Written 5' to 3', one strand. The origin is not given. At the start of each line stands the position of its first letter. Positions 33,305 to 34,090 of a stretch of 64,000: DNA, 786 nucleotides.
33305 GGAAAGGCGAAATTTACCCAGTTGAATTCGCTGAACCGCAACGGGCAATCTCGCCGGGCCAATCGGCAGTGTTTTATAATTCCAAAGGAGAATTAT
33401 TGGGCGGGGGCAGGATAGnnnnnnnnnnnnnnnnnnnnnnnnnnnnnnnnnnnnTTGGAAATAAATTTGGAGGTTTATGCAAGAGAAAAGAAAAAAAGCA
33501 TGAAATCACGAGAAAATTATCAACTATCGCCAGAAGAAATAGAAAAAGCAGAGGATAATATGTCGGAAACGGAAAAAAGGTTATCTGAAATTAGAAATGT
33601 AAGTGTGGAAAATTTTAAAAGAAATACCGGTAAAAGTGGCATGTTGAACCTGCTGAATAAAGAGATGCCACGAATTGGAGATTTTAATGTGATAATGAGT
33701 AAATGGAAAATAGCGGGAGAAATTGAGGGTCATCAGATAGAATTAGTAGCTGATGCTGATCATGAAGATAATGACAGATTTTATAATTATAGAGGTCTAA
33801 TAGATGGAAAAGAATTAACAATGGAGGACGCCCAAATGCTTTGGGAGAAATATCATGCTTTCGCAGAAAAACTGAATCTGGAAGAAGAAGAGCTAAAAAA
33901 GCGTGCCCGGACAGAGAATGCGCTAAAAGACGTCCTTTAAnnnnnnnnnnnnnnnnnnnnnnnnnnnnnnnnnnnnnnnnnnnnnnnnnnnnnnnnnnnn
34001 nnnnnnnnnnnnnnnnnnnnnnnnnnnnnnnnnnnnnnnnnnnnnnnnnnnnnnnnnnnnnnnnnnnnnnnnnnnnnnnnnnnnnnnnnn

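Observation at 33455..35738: Cluster of four lineage-specific hypothetical genes including an Lnu(A)/ANT(2'')-like nucleotidyltransferase and a paralogous N-terminal module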

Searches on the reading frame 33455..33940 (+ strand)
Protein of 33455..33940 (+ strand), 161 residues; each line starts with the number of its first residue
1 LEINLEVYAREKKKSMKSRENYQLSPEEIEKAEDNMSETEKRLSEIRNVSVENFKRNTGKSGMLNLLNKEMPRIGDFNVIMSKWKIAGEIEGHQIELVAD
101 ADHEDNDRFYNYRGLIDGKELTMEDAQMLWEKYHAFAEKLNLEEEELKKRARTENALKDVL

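Call 3: search_protein_families(library=pfam, proteins=[window:33455-33940:+], max_evalue=10)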
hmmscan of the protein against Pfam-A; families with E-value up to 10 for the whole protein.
window:33455-33940:+ (161 aa): 0 families

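Call 6: search_protein_families(library=padloc, proteins=[window:33455-33940:+], max_evalue=1)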
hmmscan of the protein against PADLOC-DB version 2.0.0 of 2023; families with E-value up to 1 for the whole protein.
window:33455-33940:+ (161 aa): 1 family
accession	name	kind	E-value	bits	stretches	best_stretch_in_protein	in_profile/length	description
PDLC01996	SAVED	-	0.027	12.7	1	94-160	24-88/145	-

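Call 7: search_protein_families(library=ncbifam, proteins=[window:33455-33940:+], max_evalue=1)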
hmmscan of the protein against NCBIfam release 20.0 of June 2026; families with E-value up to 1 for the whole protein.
window:33455-33940:+ (161 aa): 2 families
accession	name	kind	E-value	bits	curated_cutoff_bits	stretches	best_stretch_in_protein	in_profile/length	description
TIGR01792.1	urease_alph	equivalog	0.054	12.2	680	1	47-112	341-404/568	urease subunit alpha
NF009686.0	PRK13207.1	subfamily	0.19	10.4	354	1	38-112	334-405/569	urease subunit alpha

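Call 14: find_homologous_proteins(query=window:33455-33940:+, max_evalue=0.01)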
Query window:33455-33940:+ (161 aa): 2 proteins with E <= 0.01 among 62 candidates.
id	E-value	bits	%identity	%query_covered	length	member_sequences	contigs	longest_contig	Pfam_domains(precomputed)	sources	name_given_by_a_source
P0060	2.3e-94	331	99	98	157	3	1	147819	-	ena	-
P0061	4.3e-25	106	47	91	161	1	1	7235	-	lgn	-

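Call 16: find_encoding_contigs(protein=P0061, flank=7000, max_places=3)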
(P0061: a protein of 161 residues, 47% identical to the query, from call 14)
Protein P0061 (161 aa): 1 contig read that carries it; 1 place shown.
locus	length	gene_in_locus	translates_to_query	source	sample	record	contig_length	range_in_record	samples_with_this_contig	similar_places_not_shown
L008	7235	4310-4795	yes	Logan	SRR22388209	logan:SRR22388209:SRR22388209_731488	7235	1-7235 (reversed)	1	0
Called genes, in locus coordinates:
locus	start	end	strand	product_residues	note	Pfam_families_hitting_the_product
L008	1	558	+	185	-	?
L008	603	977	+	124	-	-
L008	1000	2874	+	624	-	PF03717:PBP_dimer, PF00905:Transpeptidase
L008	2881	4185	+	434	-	PF08245:Mur_ligase_M, PF02875:Mur_ligase_C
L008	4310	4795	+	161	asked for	-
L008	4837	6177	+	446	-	-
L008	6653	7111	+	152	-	PF00886:Ribosomal_S16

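Call 50: search_protein_representatives(alignment_id=A2)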
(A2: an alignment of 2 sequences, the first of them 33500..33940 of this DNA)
Query: 2 sequences, 161 profile positions. Proteins with E-value up to 0.001 (for the whole library): 57; up to 1e-10: 2; up to 1e-30: 2. The best 57 are listed.
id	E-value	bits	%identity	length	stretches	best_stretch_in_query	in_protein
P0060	3.8e-74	264.6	-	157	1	1-161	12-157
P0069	6.5e-57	208.6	-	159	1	1-161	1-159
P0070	6.1e-10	55.9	-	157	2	77-148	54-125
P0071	1.9e-08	51.0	-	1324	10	66-97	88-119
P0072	2.9e-08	50.4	-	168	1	4-151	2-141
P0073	6.0e-08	49.4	-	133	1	6-138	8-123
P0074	6.1e-08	49.4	-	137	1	1-146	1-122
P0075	1.1e-07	48.5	-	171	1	1-150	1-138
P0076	1.6e-07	48.0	-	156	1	1-148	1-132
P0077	3.4e-07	47.0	-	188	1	8-154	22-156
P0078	3.5e-07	46.9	-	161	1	5-149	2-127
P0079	4.7e-07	46.5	-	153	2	70-152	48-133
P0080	5.0e-07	46.4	-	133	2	77-137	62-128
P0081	6.1e-07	46.1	-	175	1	4-144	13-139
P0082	8.6e-07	45.6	-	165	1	5-144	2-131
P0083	1.8e-06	44.6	-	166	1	1-141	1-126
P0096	2.9e-05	40.7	-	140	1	4-160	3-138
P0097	3.5e-05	40.4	-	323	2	77-154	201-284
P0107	1.9e-04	38.0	-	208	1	4-50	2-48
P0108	1.9e-04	38.0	-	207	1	2-141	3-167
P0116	5.7e-04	36.5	-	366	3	4-143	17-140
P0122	8.6e-04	35.9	-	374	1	5-56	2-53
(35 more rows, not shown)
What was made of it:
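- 33500..33940 (+): ORF1, 146 aa. Gene callers also use TTG 33455 or 33467. It is a member of a remote family of 130-200 aa proteins built from the N-module, a four-stranded sheet and a long C-terminal helix. The exhaustive profile search found 57 hits (call 50).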

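Call 56: search_protein_families(library=pfam, alignment_id=A3, max_evalue=0.1)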
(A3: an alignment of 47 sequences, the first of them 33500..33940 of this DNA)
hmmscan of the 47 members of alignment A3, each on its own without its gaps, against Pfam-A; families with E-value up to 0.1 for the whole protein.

A. member 1, window:33500-33940:+ (146 aa): 0 families

B. families by the number of members that match (of 47 scanned): 35 families (the first 25 are shown)
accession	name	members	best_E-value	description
PF01175.24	Urocanase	1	0.0018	Urocanase Rossmann-like domain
PF04219.17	DUF413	1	0.002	Protein of unknown function, DUF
PF11296.14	DUF3097_C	1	0.0066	DUF3097, C-terminal domain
PF01290.25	Thymosin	1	0.011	Thymosin beta-4 family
PF06445.20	GyrI-like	1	0.012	GyrI-like small molecule binding domain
PF23916.1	TIM-barrel_EndoS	1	0.013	Endo-beta-N-acetylglucosaminidase EndoS TIM-barrel domain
PF00075.30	RNase_H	1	0.013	RNase H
PF23203.1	KIF21A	1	0.013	KIF21A-like domain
PF17372.7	DUF5394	1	0.014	Family of unknown function (DUF5394)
PF17107.11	SesA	1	0.015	N-terminal domain on NACHT_NTPase and P-loop NTPases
PF08438.16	YGR210-like_G4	1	0.015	Obg-like GTPase YGR210-like, G4 motif-containing domain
PF10303.14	DUF2408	1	0.016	Protein of unknown function (DUF2408)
PF08998.16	Epsilon_antitox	1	0.019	Bacterial epsilon antitoxin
PF15604.11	Ntox15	1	0.021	Novel toxin 15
PF03993.17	DUF349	1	0.024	Domain of Unknown Function (DUF349)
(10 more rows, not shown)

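Call 57: search_protein_families(library=pfam, proteins=[P0122, P0107, P0108, P0116, P0097, L008:4837-6177:+], max_evalue=0.01)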
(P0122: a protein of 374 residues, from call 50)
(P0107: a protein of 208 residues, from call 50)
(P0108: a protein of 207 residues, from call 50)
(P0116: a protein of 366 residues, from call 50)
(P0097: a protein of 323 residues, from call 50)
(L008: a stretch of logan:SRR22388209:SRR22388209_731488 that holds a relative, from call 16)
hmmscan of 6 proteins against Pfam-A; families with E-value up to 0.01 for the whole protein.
P0122 (374 aa): 1 family
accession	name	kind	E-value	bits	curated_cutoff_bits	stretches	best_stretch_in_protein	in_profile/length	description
PF00072.30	Response_reg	-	2.9e-06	27.9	30.2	1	55-130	2-67/111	Response regulator receiver domain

P0107 (208 aa): 1 family
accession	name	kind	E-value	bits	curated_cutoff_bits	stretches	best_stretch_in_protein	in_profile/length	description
PF16240.10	DUF4899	-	0.0093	15.6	25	0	142-196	52-103/283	Domain of unknown function (DUF4899)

P0108 (207 aa): 0 families

P0116 (366 aa): 0 families

P0097 (323 aa): 0 families

L008:4837-6177:+ (446 aa): 0 families

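Call 59: predict_structure(alignment_id=A3)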
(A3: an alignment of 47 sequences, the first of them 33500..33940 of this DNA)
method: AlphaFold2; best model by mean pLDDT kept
length: 146 residues; sequences in the alignment: 47
mean_pLDDT: 90.5   pTM: 0.75
mean pLDDT of the five models: 90.5, 89.1, 88.2, 87.6, 86.6
residues with pLDDT >= 90: 98; 70-90: 44; 50-70: 3; < 50: 1
segments of 3 or more residues with pLDDT < 50: none
pLDDT, mean of each block of 10 residues (from residue 1): 79 94 88 91 95 83 86 97 89 90 98 96 91 88 92
secondary structure, 60 per line:
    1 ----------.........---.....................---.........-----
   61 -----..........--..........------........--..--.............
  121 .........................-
elements in order: H11-19 H23-43 E47-55 E66-75 E78-87 E94-101 H108-145
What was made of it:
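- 33500..33940 (+): AF2 model has pLDDT 90.5 (call 59).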

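Call 61: fold_search(model_id=the predicted structure, library=pdb)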
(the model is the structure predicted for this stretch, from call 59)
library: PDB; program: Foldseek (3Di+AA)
matches with E <= 10: 451; with E <= 0.001: 0
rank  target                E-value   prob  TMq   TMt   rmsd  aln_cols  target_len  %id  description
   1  9bk6_A                1.3e-01  0.63  0.29  0.38   9.1       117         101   13  Structure of B10_CYTX binder-complex (released 2024-10-09)
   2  2ciu                  1.8e-01  0.72  0.29  0.34   9.0       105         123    8  Structure of the IMS domain of the mitochondrial import protein Tim21 from S. cerevisiae (released 2006-12-21)
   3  11if                  1.9e-01  0.23  0.23  0.20  14.9       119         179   13  Crystal Structure of an exported phospholipid binding protein from Bordetella pertussis in complex with Di-palmitoyl-3-s (released 2026-03-11)
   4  7r5v_P                2.0e-01  0.54  0.33  0.25  16.0       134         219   12  Structure of the human CCAN CENP-A alpha-satellite complex (released 2022-04-27)
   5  7pb8_P                2.1e-01  0.57  0.36  0.26  16.2       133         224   14  Crystal structure of the CENP-OPQUR complex (released 2022-04-27)
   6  11hy                  2.3e-01  0.16  0.22  0.20  15.2       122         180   11  Crystal Structure of an exported phospholipid binding protein from Bordetella pertussis in complex with Di-palmitoyl-3-s (released 2026-03-11)
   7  3kg7_B                3.0e-01  0.69  0.25  0.14   8.9        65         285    8  Dehydratase domain from CurH module of Curacin polyketide synthase (released 2010-01-19)
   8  4r80_A                3.0e-01  0.60  0.28  0.49  10.7        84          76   10  Crystal Structure of a De Novo Designed Beta Sheet Protein, Cystatin Fold, Northeast Structural Genomics Consortium (N (released 2014-09-24)
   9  3hdj_A                3.0e-01  0.25  0.22  0.13  12.3        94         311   15  The crystal structure of probable ornithine cyclodeaminase from Bordetella pertussis Tohama I (released 2009-05-19)
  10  6k8q_MODEL_1_A        3.4e-01  0.30  0.26  0.31   7.8       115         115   10  Solution structure of the intermembrane space domain of the mitochondrial import protein Tim21 from S. cerevis (released 2019-09-11)
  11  5tse_C                3.8e-01  0.12  0.18  0.20  16.1       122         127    6  2.35 Angstrom Crystal Structure Minor Lipoprotein from Acinetobacter baumannii. (released 2016-11-09)
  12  4zk9_A                4.5e-01  0.54  0.22  0.16   3.8        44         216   16  The chemokine binding protein of orf virus complexed with CCL2 (released 2015-07-08)
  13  3aux                  4.8e-01  0.80  0.25  0.11   5.5        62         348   13  Crystal structure of Rad50 bound to ADP (released 2011-05-25)
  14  6k7d                  4.8e-01  0.41  0.29  0.10  12.7       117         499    8  Crystal structure of MBPapo-Tim21 fusion protein with a 16-residue helical linker (released 2019-09-18)
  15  1omo_A                4.8e-01  0.20  0.21  0.11  14.9        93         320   13  alanine dehydrogenase dimer w/bound NAD (archaeal) (released 2004-07-06)
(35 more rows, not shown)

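Call 62: search_protein_families(library=phrogs, proteins=[window:33500-33940:+], max_evalue=0.01)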
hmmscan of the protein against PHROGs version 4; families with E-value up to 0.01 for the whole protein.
window:33500-33940:+ (146 aa): 0 families

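Call 79: fold_search(model_id=the predicted structure, library=viral)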
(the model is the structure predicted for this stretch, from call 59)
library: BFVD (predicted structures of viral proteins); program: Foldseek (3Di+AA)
matches with E <= 10: 1154; with E <= 0.001: 0
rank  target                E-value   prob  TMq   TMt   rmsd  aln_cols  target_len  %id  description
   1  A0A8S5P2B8            2.0e-02  0.25  0.17  0.11  21.1       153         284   11  Uncharacterized protein [Myoviridae sp. ctLnO19]
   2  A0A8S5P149            2.8e-02  0.23  0.17  0.18  18.6       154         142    6  Uncharacterized protein [Myoviridae sp. ctLnO19]
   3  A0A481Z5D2            3.7e-02  0.85  0.32  0.24  18.8       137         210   13  Uncharacterized protein [Pithovirus LCPAC202]
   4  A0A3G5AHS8            3.9e-02  0.85  0.27  0.22  15.4       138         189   11  Uncharacterized protein [Solivirus sp.]
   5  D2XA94                3.9e-02  0.69  0.25  0.23  16.1       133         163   16  Uncharacterized protein [Marseillevirus marseillevirus]
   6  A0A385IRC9            5.5e-02  0.85  0.32  0.06  12.8       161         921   11  (no name in the UniProt tables at hand)
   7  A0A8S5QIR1            6.6e-02  0.98  0.28  0.28   5.4        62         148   19  STRUCTURAL MAINTENANCE OF CHROMOSOMES PROTEIN [Siphoviridae sp. ctiOl67]
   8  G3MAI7                6.6e-02  0.38  0.24  0.29  11.6       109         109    9  Gp446 [Bacillus phage G]
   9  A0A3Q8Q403            6.6e-02  0.28  0.19  0.24  16.9       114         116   18  Uncharacterized protein [Sulfolobales Beppu filamentous virus 3]
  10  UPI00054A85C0         7.4e-02  0.97  0.27  0.06   7.4        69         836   17  (no name look-up for this kind of identifier)
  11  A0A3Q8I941            7.4e-02  0.96  0.27  0.06   5.7        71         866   18  (no name in the UniProt tables at hand)
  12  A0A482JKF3            7.4e-02  0.20  0.18  0.24  15.9       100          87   21  Uncharacterized protein [Shigella phage Silverhawkium]
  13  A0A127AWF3            7.9e-02  0.89  0.34  0.26   9.5       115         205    8  Uncharacterized protein [Bacillus phage SP-15]
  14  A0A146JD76            8.3e-02  0.38  0.20  0.20  15.6       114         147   18  (no name in the UniProt tables at hand)
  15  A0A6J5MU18            8.3e-02  0.16  0.17  0.19  17.5       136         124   14  Uncharacterized protein [uncultured Caudovirales phage]
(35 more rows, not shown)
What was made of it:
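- Tried and rejected: ORF1 fold: best Foldseek E 0.13 in PDB and 0.02 in BFVD (calls 61, 79).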

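Call 83: list_cluster_members(proteins=[P0069, P0070, P0072, P0075, P0078, P0083, P0096, P0107, P0122, P0116])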
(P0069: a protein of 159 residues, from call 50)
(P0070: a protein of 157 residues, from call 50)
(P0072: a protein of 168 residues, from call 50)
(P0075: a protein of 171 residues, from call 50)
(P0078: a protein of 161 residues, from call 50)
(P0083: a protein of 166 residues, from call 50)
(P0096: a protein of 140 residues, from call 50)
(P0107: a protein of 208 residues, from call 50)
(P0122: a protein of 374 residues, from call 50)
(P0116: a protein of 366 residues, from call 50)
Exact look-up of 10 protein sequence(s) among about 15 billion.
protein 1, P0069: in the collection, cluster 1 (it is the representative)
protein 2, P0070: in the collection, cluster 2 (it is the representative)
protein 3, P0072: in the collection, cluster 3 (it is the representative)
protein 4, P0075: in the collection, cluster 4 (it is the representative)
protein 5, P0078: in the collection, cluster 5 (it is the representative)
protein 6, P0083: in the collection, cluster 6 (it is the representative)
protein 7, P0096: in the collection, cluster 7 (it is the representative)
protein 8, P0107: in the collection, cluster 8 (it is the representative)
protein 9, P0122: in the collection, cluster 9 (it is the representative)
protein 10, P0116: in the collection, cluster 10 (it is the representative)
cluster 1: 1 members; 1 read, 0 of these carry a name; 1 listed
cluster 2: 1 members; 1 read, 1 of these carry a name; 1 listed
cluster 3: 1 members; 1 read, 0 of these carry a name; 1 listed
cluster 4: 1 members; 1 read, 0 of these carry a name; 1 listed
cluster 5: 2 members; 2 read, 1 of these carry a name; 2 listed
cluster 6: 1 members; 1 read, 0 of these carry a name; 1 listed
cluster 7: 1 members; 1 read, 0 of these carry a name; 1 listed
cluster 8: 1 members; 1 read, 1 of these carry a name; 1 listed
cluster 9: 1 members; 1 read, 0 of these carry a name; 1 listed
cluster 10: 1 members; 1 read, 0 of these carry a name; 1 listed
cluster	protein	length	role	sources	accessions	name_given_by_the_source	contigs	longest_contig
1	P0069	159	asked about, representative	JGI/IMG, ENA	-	-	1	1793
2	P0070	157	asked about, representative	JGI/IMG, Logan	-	hypothetical protein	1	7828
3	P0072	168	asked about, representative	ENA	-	-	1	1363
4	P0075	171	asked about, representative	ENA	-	-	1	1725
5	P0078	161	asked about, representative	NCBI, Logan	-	-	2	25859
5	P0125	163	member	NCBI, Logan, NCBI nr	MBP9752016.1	MAG: hypothetical protein KBD19_04110 [Candidatus Moranbacteria bacterium] | hypothetical protein [Candidatus Moranbacteria bacterium]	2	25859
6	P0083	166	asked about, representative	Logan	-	-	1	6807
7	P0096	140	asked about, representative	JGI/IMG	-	-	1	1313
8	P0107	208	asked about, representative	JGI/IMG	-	uncharacterized protein YydD (DUF2326 family)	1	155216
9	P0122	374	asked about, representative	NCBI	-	-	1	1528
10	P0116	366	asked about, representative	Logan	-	-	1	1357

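Call 84: find_encoding_contigs(protein=P0078, flank=6000, max_places=2)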
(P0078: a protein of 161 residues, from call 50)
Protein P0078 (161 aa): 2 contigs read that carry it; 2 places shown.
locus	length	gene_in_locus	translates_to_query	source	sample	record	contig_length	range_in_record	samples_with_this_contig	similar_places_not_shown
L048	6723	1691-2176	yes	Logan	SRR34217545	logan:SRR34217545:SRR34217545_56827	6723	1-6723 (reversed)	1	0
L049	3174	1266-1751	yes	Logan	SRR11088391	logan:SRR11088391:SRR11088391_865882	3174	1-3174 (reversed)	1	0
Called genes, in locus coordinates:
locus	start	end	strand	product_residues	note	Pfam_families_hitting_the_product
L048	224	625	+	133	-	-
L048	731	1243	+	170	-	-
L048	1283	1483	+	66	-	-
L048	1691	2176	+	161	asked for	-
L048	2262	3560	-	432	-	PF00374:NiFeSe_Hases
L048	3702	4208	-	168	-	PF01058:Oxidored_q6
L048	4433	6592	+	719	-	PF03477:ATP-cone, PF13597:NRDD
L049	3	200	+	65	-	?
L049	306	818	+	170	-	-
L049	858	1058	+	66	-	-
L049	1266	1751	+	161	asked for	-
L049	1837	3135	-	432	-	PF00374:NiFeSe_Hases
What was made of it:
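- ORF1-type genes occur alone elsewhere (calls 16, 84).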

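Call 86: find_encoding_contigs(protein=P0107, flank=6000, max_places=1)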
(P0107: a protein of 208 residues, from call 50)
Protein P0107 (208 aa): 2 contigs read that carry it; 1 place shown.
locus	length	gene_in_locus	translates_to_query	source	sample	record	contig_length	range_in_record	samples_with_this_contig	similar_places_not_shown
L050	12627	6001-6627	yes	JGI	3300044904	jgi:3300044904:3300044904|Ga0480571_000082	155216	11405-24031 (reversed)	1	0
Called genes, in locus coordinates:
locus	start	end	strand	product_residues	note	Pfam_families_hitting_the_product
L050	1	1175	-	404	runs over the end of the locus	PF00266:Aminotran_5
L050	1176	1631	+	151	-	PF14584:DUF4446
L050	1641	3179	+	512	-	PF00009:GTP_EFTU, PF00071:Ras (weak), PF01926:MMR_HSR1, PF08477:Roc (weak), PF22042:EF-G_D2, PF11987:IF-2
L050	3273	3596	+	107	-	PF02033:RBFA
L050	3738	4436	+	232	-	-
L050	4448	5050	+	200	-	-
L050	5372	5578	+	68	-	PF24250:HVO_2718 (weak), PF13560:HTH_31, PF12844:HTH_19, PF01381:HTH_3, PF13443:HTH_26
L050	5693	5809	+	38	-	-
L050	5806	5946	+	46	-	-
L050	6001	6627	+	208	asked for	-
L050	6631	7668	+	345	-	-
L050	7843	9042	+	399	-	PF00814:TsaD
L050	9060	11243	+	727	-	PF00133:tRNA-synt_1, PF09334:tRNA-synt_1g (weak), PF00133:tRNA-synt_1, PF08264:Anticodon_1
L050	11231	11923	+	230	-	PF13367:PrsW-protease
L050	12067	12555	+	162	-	PF00011:HSP20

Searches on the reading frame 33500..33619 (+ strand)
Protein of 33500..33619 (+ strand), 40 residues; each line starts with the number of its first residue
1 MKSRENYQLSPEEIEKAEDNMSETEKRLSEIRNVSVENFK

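Call 66: find_related_loci(query=A4, collection=viral_contigs, flank=8000)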
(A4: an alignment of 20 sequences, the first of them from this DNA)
Query A4 (40 aa) in viral_contigs; peptide patterns used: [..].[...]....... (x = any residue, [..] = any of these).
140 stretches matched a pattern, but none encodes a relative of the query by tblastn (E <= 1e-3).
